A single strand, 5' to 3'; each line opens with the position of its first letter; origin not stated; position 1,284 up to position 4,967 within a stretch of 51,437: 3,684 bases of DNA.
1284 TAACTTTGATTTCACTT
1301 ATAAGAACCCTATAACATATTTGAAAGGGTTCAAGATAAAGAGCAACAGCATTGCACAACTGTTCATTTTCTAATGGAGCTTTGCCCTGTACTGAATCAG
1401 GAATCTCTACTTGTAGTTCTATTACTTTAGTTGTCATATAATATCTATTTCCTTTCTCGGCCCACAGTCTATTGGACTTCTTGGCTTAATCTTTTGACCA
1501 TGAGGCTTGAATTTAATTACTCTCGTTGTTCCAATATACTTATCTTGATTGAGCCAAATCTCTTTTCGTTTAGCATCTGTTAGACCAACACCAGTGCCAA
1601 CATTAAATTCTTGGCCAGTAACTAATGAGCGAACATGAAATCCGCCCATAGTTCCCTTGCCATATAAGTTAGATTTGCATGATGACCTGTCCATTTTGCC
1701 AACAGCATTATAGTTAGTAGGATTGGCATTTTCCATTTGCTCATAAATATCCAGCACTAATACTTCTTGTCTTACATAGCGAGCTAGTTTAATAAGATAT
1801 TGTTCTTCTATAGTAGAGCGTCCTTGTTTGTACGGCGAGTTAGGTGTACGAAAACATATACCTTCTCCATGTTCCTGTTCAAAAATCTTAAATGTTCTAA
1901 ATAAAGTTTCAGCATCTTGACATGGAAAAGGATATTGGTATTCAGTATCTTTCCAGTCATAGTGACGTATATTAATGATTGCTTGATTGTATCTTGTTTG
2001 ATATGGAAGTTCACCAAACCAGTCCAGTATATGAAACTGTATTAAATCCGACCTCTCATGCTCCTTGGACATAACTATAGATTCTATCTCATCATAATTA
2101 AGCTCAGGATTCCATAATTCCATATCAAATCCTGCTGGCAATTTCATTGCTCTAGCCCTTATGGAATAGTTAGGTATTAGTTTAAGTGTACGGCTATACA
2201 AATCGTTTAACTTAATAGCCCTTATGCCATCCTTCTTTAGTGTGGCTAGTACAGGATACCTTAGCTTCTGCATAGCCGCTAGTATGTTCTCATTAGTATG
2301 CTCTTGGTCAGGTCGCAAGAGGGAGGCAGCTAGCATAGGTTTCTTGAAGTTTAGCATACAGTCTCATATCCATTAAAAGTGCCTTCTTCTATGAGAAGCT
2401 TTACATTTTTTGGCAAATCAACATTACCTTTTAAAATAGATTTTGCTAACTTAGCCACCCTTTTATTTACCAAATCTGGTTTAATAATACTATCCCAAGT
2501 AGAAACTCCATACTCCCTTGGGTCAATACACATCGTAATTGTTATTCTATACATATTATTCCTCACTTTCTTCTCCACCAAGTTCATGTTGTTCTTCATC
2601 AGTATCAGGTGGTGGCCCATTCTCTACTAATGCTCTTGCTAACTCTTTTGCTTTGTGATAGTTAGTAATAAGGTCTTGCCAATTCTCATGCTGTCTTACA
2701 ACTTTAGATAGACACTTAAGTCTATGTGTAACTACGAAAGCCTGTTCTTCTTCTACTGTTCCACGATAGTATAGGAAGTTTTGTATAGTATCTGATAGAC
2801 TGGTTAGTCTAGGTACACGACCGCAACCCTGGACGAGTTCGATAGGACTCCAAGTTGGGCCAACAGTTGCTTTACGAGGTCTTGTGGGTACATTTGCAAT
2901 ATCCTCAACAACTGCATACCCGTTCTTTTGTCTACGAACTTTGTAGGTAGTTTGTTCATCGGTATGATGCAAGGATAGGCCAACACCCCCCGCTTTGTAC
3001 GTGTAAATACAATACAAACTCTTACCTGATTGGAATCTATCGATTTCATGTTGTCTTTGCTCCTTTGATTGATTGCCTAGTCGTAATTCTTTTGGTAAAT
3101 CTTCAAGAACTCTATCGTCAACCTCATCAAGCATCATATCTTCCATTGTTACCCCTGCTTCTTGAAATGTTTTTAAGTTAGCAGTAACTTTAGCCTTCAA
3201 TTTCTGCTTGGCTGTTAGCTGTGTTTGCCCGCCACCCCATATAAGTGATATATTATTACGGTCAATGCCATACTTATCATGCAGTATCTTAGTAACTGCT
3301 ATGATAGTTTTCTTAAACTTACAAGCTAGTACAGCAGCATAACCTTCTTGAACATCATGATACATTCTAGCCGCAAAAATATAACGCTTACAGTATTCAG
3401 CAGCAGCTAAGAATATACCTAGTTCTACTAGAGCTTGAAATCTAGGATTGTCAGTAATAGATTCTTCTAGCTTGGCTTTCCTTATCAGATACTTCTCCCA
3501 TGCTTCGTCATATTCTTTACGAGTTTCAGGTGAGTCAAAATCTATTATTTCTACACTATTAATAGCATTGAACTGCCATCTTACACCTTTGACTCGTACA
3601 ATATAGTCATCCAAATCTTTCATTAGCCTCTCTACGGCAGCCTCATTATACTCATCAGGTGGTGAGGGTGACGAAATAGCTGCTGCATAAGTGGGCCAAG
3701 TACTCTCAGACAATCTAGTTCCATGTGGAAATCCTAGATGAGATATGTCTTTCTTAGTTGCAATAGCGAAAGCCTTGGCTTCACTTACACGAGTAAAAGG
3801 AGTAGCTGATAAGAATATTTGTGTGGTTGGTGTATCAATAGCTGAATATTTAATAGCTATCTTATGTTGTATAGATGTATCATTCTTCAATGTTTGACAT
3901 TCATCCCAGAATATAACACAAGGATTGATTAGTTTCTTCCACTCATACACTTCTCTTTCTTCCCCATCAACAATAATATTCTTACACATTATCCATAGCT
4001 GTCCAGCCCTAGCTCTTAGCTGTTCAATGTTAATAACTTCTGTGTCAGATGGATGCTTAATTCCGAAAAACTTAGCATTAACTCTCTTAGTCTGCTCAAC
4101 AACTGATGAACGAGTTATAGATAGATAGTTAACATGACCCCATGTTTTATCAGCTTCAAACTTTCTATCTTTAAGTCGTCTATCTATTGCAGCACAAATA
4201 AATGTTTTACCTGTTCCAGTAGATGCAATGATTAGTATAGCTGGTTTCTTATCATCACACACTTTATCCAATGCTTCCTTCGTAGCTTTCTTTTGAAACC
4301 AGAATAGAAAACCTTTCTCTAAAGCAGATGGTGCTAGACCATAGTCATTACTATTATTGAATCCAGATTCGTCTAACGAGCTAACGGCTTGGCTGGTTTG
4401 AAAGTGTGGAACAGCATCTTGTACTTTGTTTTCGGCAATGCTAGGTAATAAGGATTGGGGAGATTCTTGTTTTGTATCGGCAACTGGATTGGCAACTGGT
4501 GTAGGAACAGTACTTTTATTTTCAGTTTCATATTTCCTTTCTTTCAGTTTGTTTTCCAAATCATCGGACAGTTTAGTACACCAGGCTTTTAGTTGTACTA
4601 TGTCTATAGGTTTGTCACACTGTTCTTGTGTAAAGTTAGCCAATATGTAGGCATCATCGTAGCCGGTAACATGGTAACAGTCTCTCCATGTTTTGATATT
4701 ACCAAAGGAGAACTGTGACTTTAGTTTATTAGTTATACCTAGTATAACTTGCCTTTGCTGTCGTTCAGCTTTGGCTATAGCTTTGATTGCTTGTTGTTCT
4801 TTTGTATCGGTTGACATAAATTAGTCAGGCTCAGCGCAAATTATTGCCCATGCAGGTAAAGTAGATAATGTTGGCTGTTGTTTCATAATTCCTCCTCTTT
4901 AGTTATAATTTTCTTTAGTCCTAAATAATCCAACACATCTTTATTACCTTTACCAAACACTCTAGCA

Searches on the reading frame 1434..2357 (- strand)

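Call 8: search_protein_families(library=pfam, proteins=[window:1434-2357:-])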
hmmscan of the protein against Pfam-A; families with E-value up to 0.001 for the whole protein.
window:1434-2357:- (307 aa): 1 family
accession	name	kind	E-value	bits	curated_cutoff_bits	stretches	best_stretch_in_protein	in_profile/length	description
PF14743.12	DNA_ligase_OB_2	-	4.4e-06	27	28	1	234-296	7-61/66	DNA ligase OB-like domain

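Call 80: search_protein_families(library=phrogs, proteins=[window:1434-2357:-], max_evalue=0.001)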
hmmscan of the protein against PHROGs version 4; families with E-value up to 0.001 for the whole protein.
window:1434-2357:- (307 aa): 1 family
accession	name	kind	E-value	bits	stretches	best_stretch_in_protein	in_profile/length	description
phrog_114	-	DNA, RNA and nucleotide metabolism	4.1e-35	122.4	1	20-296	234-493/634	ATP-dependent DNA ligase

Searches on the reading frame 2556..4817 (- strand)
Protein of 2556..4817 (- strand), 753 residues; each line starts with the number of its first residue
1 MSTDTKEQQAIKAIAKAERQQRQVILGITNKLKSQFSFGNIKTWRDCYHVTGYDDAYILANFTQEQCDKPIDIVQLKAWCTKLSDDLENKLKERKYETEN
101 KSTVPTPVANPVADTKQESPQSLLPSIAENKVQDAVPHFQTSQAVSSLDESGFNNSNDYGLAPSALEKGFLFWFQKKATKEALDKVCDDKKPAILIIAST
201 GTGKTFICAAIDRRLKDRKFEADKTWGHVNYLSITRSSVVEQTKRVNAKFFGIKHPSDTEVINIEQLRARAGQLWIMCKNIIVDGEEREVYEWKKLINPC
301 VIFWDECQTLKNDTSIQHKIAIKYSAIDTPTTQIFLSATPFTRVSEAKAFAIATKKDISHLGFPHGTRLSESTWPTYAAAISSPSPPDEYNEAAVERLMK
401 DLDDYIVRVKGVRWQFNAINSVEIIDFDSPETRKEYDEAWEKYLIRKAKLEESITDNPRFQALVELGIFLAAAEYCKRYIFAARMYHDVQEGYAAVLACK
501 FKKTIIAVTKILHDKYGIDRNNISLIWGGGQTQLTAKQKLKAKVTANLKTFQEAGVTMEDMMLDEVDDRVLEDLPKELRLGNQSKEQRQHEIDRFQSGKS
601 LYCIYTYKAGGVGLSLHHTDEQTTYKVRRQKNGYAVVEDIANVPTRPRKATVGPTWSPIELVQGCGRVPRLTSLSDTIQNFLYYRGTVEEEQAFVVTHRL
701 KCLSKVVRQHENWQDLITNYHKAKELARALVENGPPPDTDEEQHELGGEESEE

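Call 8: search_protein_families(library=pfam, proteins=[window:2556-4817:-])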
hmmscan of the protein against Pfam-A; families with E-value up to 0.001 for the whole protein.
window:2556-4817:- (753 aa): 3 families
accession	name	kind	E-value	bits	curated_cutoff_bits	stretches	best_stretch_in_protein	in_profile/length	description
PF04851.21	ResIII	-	1.4e-07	32.1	22.5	1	175-341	8-163/164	Type III restriction enzyme, res subunit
PF00270.35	DEAD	-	6.5e-05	23.2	26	1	177-344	6-164/167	DEAD/DEAH box helicase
PF13191.12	AAA_16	-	0.00055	20.9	32.6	0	180-220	13-55/167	AAA ATPase domain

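Call 18: find_related_loci(query=window:2556-4817:-, collection=viral_contigs, flank=10000)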
Query window:2556-4817:- (753 aa) in viral_contigs; peptide patterns used: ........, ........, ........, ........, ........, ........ (x = any residue, [..] = any of these).
11 stretches matched a pattern; 6 encode a relative of the query (tblastn E <= 1e-3); 6 distinct loci.
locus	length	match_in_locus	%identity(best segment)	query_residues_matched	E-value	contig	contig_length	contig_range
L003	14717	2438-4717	95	1-753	0e+0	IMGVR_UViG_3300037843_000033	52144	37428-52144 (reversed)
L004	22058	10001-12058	47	18-753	0e+0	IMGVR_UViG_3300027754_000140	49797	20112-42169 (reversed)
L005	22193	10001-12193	68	6-753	0e+0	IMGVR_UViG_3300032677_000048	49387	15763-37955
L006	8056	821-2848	47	18-740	0e+0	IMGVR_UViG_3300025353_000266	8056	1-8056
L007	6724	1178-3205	47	18-740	0e+0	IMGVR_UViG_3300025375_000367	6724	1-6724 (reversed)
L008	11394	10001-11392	61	11-482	0e+0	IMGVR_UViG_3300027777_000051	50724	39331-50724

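Call 80: search_protein_families(library=phrogs, proteins=[window:2556-4817:-], max_evalue=0.001)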
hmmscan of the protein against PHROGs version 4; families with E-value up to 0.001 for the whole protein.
window:2556-4817:- (753 aa): 3 families
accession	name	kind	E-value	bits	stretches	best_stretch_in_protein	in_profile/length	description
phrog_62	-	DNA, RNA and nucleotide metabolism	1.5e-16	60.1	2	161-342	687-851/1881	DNA helicase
phrog_16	-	DNA, RNA and nucleotide metabolism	5.2e-10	39.2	1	23-343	204-419/986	DNA helicase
phrog_2488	-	DNA, RNA and nucleotide metabolism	0.00031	20.6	1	175-222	23-69/579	DNA helicase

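Call 90: search_dna_similar(query=window:2556-4817:-, collection=phages, mode=protein, max_rows=15, max_evalue=0.00001)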
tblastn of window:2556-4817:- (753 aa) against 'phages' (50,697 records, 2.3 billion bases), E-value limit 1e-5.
No match.

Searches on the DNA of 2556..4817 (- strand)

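Call 20: search_rna_families(sources=[L003, L004, L005, L006, L007, L008], threshold=gathering)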
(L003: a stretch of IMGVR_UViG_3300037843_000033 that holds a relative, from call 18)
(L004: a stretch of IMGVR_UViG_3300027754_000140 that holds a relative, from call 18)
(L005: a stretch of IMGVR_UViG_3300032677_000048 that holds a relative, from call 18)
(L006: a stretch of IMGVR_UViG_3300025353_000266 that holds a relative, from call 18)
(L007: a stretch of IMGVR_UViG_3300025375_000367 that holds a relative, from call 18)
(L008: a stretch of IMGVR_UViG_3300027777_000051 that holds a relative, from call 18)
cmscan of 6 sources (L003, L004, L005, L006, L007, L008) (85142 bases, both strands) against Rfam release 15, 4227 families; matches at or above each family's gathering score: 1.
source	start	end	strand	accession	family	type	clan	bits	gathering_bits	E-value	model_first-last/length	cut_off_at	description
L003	914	1001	+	RF00005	tRNA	Gene; tRNA;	CL00001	36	29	0.00096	1-71/71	no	tRNA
